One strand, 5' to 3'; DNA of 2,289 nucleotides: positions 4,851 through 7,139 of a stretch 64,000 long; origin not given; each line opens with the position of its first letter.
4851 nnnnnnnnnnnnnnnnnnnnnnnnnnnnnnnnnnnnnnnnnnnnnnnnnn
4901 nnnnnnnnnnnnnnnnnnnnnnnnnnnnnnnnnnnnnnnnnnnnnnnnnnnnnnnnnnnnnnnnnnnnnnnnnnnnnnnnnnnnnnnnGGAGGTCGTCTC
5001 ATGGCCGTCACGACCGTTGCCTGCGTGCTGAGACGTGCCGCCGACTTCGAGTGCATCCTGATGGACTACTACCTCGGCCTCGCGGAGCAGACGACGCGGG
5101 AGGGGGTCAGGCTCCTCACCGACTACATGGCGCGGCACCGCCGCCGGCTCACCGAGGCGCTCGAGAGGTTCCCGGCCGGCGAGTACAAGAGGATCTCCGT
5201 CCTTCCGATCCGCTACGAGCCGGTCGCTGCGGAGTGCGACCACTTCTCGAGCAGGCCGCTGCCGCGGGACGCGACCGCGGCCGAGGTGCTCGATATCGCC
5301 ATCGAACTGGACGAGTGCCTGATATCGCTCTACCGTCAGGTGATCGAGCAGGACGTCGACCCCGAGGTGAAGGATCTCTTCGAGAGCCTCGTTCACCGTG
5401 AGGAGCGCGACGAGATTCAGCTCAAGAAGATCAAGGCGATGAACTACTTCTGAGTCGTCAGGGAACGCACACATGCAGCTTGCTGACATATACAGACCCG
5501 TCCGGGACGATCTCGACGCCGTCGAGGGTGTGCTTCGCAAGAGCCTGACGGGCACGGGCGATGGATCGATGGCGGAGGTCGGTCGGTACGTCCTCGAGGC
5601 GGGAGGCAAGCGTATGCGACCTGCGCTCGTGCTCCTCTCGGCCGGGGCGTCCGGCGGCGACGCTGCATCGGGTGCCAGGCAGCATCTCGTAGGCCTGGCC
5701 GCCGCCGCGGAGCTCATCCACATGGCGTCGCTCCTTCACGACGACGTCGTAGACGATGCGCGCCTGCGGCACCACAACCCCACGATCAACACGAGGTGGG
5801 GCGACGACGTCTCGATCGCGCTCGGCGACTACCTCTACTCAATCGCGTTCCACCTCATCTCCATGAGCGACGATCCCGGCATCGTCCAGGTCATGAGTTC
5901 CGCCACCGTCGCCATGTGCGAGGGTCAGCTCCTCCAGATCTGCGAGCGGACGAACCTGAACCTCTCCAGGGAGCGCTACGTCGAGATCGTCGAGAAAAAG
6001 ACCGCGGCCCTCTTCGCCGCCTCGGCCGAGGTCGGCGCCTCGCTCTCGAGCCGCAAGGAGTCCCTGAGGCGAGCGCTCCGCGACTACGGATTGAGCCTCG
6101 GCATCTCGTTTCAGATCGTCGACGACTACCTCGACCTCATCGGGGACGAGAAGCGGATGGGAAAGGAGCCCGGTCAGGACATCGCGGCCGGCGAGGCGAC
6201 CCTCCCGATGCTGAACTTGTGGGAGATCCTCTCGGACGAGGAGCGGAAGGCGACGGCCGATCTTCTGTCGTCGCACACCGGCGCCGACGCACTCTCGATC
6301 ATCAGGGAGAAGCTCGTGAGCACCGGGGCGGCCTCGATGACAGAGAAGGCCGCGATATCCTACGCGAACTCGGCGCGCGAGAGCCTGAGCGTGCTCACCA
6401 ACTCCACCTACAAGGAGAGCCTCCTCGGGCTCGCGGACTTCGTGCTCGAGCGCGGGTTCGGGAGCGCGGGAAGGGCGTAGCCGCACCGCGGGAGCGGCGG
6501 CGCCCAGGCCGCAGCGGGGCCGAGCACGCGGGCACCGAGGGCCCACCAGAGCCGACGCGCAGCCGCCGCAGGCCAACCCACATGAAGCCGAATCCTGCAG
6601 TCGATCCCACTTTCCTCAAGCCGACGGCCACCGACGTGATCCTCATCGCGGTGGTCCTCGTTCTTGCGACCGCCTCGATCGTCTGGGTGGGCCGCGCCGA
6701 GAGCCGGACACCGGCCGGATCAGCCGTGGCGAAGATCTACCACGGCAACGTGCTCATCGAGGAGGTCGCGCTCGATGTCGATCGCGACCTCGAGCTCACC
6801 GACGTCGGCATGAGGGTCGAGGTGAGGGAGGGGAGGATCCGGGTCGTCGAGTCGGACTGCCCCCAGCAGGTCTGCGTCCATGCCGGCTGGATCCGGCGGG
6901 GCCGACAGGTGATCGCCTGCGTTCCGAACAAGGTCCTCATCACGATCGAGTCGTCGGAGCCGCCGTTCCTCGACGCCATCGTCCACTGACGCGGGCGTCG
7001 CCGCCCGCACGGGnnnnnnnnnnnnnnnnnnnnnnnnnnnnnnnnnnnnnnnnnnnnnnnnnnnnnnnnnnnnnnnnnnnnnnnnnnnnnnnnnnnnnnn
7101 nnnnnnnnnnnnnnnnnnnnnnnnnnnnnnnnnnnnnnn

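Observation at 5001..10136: Flavin-export and extracytosolic flavinylation module (EET-like) wired directly behind the Nqr operon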

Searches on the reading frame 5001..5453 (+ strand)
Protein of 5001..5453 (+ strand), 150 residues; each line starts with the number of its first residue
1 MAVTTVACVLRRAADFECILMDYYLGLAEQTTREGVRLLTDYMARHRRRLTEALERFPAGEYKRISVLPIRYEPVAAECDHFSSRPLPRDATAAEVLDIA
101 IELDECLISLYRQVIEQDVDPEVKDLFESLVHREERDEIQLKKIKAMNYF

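Call 3: search_protein_families(library=pfam, proteins=[window:5001-5453:+], max_evalue=0.01)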
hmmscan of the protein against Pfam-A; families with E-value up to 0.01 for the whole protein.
window:5001-5453:+ (150 aa): 1 family
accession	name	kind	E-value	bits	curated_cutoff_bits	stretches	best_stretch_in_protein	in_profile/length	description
PF02915.23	Rubrerythrin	-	0.003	18.4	22.8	1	10-143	3-135/137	Rubrerythrin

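Call 6: search_protein_families(library=ncbifam, proteins=[window:5001-5453:+], max_evalue=0.01)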
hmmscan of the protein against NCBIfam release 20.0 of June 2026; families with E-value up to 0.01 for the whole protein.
window:5001-5453:+ (150 aa): 0 families

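Call 64: find_homologous_proteins(query=window:5001-5453:+, max_evalue=0.001)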
Query window:5001-5453:+ (150 aa): 202 proteins with E <= 0.001 among 299 candidates; the best 120 are listed.
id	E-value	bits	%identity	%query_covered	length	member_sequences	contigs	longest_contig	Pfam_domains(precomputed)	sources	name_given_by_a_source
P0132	2.9e-91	321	99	100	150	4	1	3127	-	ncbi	-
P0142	1.3e-74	267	83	100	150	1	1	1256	-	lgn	-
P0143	1.3e-73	263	81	100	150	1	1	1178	-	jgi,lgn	jgi:hypothetical protein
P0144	2.1e-72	260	81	100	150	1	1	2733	-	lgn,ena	-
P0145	1.3e-71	257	79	100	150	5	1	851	-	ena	-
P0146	1.3e-71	257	80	100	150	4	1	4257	-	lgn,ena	-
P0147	1.7e-71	257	78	100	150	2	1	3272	-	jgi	-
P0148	5.5e-71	255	81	100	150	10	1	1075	-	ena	-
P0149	1.1e-70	254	79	100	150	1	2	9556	-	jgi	jgi:rubrerythrin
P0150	2.8e-70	253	79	100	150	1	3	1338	-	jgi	jgi:rubrerythrin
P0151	5.8e-70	252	77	100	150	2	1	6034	-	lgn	-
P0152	8.3e-70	251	80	100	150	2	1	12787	-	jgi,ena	-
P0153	1.1e-69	251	78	100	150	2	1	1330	-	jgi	jgi:rubrerythrin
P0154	1.2e-69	251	80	100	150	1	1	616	-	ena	-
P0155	2.4e-69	250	81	100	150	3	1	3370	-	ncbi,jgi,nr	ncbi:MAG: hypothetical protein JRE71_17630 [Deltaproteobacteria bacterium]|nr:hypothetical protein [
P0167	5.4e-53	197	65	100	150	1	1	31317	-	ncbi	ncbi:MAG: hypothetical protein ABIG03_05675 [Candidatus Eisenbacteria bacterium]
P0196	3.7e-47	178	58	100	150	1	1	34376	-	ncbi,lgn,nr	ncbi:MAG: hypothetical protein HZA50_14125 [Planctomycetes bacterium]|nr:hypothetical protein [Planc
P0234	2.5e-44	169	56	100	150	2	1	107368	-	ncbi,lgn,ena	-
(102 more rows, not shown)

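Call 65: find_encoding_contigs(protein=P0167, flank=9000, max_places=1)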
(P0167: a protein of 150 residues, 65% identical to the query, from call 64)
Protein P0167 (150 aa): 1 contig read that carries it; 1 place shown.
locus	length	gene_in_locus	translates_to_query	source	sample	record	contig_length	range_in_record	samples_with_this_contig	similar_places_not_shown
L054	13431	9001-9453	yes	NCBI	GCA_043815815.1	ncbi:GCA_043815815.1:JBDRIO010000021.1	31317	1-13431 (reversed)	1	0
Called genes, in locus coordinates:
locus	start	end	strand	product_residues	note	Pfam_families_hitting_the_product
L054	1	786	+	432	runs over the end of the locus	-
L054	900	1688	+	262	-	-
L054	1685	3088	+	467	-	PF19313:DUF5916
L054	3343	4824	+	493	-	PF24836:NQRA_2nd, PF11973:NQRA_SLBB (weak), PF13237:Fer4_10, PF13746:Fer4_18 (faint), PF12838:Fer4_7, PF13183:Fer4_8 (weak), PF13187:Fer4_9 (weak), PF13534:Fer4_17, +4 more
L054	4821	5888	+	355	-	PF03116:NQR2_RnfD_RnfE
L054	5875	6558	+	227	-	PF04205:FMN_bind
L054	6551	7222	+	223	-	PF02508:Rnf-Nqr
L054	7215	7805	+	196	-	PF02508:Rnf-Nqr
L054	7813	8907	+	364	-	PF00111:Fer2, PF00970:FAD_binding_6, PF00175:NAD_binding_1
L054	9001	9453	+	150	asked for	-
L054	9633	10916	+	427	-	PF13435:Cytochrome_C554 (faint), PF14522:Cytochrome_C7 (faint), PF13447:Multi-haem_cyto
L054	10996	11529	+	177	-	PF00034:Cytochrom_C (weak)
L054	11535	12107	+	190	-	PF03264:Cytochrom_NNT, PF14522:Cytochrome_C7 (faint), PF14537:Cytochrom_c3_2 (faint)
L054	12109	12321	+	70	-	-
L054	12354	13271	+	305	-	PF01040:UbiA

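Call 66: find_encoding_contigs(protein=P0196, flank=9000, max_places=1)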
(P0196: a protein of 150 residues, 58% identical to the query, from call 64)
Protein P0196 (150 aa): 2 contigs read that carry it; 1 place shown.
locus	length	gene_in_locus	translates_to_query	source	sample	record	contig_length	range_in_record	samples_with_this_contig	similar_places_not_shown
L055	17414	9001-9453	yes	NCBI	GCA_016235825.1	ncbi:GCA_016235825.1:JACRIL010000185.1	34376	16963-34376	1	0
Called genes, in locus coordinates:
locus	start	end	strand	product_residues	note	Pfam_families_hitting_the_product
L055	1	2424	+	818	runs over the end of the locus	PF00384:Molybdopterin, PF01568:Molydop_binding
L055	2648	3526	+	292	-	PF00348:polyprenyl_synt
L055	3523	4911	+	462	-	PF00037:Fer4 (faint), PF11973:NQRA_SLBB, PF13534:Fer4_17 (faint), PF12797:Fer4_2 (faint), PF12838:Fer4_7 (weak), PF13187:Fer4_9 (weak)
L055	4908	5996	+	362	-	PF03116:NQR2_RnfD_RnfE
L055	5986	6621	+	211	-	PF04205:FMN_bind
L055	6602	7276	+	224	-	PF02508:Rnf-Nqr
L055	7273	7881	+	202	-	PF02508:Rnf-Nqr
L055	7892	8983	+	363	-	PF00111:Fer2, PF00970:FAD_binding_6, PF00175:NAD_binding_1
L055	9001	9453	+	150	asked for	-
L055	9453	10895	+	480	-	PF00512:HisKA (weak), PF02518:HATPase_c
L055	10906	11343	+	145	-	PF00072:Response_reg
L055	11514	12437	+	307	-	PF01040:UbiA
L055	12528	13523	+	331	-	PF03205:MobB, PF12804:NTP_transf_3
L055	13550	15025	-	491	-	PF02233:PNTB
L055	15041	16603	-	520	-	PF05222:AlaDh_PNT_N, PF01262:AlaDh_PNT_C, PF12769:PNTB_4TM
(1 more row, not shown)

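Call 67: find_encoding_contigs(protein=P0234, flank=9000, max_places=1)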
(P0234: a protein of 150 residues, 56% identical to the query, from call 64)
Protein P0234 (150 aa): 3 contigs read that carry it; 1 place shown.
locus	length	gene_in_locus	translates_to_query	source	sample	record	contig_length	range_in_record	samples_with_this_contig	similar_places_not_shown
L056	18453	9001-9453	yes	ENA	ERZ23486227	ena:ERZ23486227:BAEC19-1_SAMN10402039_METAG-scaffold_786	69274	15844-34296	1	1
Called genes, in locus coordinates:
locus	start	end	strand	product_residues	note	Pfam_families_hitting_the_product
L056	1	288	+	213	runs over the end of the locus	PF02613:Nitrate_red_del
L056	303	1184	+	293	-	PF00348:polyprenyl_synt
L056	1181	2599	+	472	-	PF13375:RnfC_N (weak), PF24836:NQRA_2nd (weak), PF11973:NQRA_SLBB, PF12838:Fer4_7 (weak), PF13183:Fer4_8 (weak), PF13187:Fer4_9 (weak), PF13237:Fer4_10 (weak), PF13534:Fer4_17 (weak), +3 more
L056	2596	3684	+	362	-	PF03116:NQR2_RnfD_RnfE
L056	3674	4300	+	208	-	PF04205:FMN_bind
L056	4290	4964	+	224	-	PF02508:Rnf-Nqr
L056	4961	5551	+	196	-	PF02508:Rnf-Nqr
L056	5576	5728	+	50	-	-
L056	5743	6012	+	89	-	PF05402:PqqD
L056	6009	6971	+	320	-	PF04055:Radical_SAM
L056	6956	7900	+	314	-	PF01040:UbiA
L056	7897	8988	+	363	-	PF00111:Fer2, PF00970:FAD_binding_6, PF00175:NAD_binding_1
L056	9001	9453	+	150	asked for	-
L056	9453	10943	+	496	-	PF00512:HisKA (faint), PF02518:HATPase_c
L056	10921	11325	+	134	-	PF00072:Response_reg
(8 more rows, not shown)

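Call 83: predict_structure(alignment_id=A2)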
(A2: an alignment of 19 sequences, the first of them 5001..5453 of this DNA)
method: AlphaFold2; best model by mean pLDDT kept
length: 150 residues; sequences in the alignment: 19
mean_pLDDT: 77.4   pTM: 0.72
mean pLDDT of the five models: 77.4, 75.8, 73.3, 72.2, 69.7
residues with pLDDT >= 90: 6; 70-90: 117; 50-70: 26; < 50: 1
segments of 3 or more residues with pLDDT < 50: none
pLDDT, mean of each block of 10 residues (from residue 1): 75 76 72 76 79 68 77 67 67 79 84 88 89 87 75
secondary structure, 60 per line:
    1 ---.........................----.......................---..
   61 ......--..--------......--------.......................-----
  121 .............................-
elements in order: H6-28 H33-55 H59-66 H79-84 H93-115 H121-149

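Call 85: fold_search(model_id=the predicted structure, library=pdb)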
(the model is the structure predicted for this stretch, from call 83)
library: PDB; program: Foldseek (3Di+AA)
matches with E <= 10: 698; with E <= 0.001: 0
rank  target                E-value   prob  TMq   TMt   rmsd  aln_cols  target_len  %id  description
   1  1vjx                  1.3e-02  1.00  0.56  0.56   5.4       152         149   20  Crystal structure of a putative ferritin-like diiron-carboxylate protein (tm1526) from thermotoga maritima at 2.30 A res (released 2004-04-13)
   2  2wla                  4.0e-02  1.00  0.59  0.54   5.8       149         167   20  Streptococcus pyogenes Dpr (released 2009-09-15)
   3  2c41_B                4.3e-02  0.99  0.54  0.52   7.3       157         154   16  X-ray structure of Dps from Thermosynechococcus elongatus (released 2006-10-11)
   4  2chp_B                4.5e-02  0.99  0.57  0.58   6.5       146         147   14  Crystal structure of the dodecameric ferritin MrgA from B. subtilis 168 (released 2007-04-03)
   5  2ib0_B                4.5e-02  0.99  0.53  0.58   5.7       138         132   15  Crystal structure of a conserved hypothetical protein, rv2844, from Mycobacterium tuberculosis (released 2006-09-26)
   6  2c41_C                5.4e-02  0.99  0.52  0.50   7.4       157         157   16  X-ray structure of Dps from Thermosynechococcus elongatus (released 2006-10-11)
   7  8ff9_L                5.7e-02  0.98  0.52  0.51   7.9       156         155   16  Crystal structure of Apo Dps protein (PA0962) from Pseudomonas aeruginosa (orthorhombic form) (released 2023-03-08)
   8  4etr_B                6.0e-02  0.99  0.54  0.65   8.4       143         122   15  X-ray structure of PA2169 from Pseudomonas aeruginosa (released 2013-01-09)
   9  2c41_A                6.0e-02  0.98  0.52  0.51   7.5       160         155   17  X-ray structure of Dps from Thermosynechococcus elongatus (released 2006-10-11)
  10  2c41_F                6.4e-02  0.98  0.52  0.51   7.4       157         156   16  X-ray structure of Dps from Thermosynechococcus elongatus (released 2006-10-11)
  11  2c41_J                6.8e-02  0.98  0.52  0.51   7.4       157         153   16  X-ray structure of Dps from Thermosynechococcus elongatus (released 2006-10-11)
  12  2clb_A                7.6e-02  0.98  0.53  0.48   8.6       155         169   17  The structure of the DPS-like protein from Sulfolobus solfataricus reveals a bacterioferritin-like di-metal binding si (released 2006-07-17)
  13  2clb_D                7.6e-02  0.97  0.52  0.48   8.6       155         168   17  The structure of the DPS-like protein from Sulfolobus solfataricus reveals a bacterioferritin-like di-metal binding si (released 2006-07-17)
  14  8ff9_A                8.1e-02  0.97  0.53  0.51   7.8       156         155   17  Crystal structure of Apo Dps protein (PA0962) from Pseudomonas aeruginosa (orthorhombic form) (released 2023-03-08)
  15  2wlu                  8.6e-02  0.99  0.59  0.55   5.8       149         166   20  Iron-bound crystal structure of Streptococcus pyogenes Dpr (released 2009-09-15)
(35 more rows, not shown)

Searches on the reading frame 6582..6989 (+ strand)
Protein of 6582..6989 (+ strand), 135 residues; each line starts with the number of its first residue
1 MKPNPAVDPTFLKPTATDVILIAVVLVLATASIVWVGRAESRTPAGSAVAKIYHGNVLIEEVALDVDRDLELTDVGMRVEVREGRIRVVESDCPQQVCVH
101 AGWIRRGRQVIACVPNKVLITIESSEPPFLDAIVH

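Call 3: search_protein_families(library=pfam, proteins=[window:6585-6989:+], max_evalue=0.01)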
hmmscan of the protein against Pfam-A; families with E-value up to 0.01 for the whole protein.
window:6585-6989:+ (134 aa): 1 family
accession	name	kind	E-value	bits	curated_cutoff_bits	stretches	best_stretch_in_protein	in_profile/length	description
PF07009.16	NusG_II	-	1.9e-24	86.3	29.6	1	20-124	1-106/107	NusG domain II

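Call 6: search_protein_families(library=ncbifam, proteins=[window:6585-6989:+], max_evalue=0.01)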
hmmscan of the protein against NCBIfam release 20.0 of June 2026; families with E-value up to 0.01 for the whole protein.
window:6585-6989:+ (134 aa): 0 families

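Call 70: search_solved_structures(query=window:6582-6989:+, max_evalue=1, show_alignments=2)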
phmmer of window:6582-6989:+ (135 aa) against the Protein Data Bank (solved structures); distinct sequences matched with E-value up to 1: 8.
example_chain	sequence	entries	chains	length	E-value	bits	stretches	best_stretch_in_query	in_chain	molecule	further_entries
4esn_A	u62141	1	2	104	8.6e-11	45.1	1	63-134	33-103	hypothetical protein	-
4obi_A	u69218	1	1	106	7.9e-07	32.3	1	79-127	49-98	Uncharacterized protein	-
2kpp_A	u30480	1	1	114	3.8e-06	30.1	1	79-128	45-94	Lin0431 protein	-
3ld7_A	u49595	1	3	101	6.1e-06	29.4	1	79-126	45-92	Lin0431 protein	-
4dgs_A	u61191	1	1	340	0.65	13.2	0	17-98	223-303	Dehydrogenase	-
9jvj_A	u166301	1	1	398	0.78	12.9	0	57-114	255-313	Putative cytochrome P450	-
1ddz_A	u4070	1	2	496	0.82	12.8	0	29-59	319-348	CARBONIC ANHYDRASE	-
9jv0_A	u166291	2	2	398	0.83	12.8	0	57-114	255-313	Putative cytochrome P450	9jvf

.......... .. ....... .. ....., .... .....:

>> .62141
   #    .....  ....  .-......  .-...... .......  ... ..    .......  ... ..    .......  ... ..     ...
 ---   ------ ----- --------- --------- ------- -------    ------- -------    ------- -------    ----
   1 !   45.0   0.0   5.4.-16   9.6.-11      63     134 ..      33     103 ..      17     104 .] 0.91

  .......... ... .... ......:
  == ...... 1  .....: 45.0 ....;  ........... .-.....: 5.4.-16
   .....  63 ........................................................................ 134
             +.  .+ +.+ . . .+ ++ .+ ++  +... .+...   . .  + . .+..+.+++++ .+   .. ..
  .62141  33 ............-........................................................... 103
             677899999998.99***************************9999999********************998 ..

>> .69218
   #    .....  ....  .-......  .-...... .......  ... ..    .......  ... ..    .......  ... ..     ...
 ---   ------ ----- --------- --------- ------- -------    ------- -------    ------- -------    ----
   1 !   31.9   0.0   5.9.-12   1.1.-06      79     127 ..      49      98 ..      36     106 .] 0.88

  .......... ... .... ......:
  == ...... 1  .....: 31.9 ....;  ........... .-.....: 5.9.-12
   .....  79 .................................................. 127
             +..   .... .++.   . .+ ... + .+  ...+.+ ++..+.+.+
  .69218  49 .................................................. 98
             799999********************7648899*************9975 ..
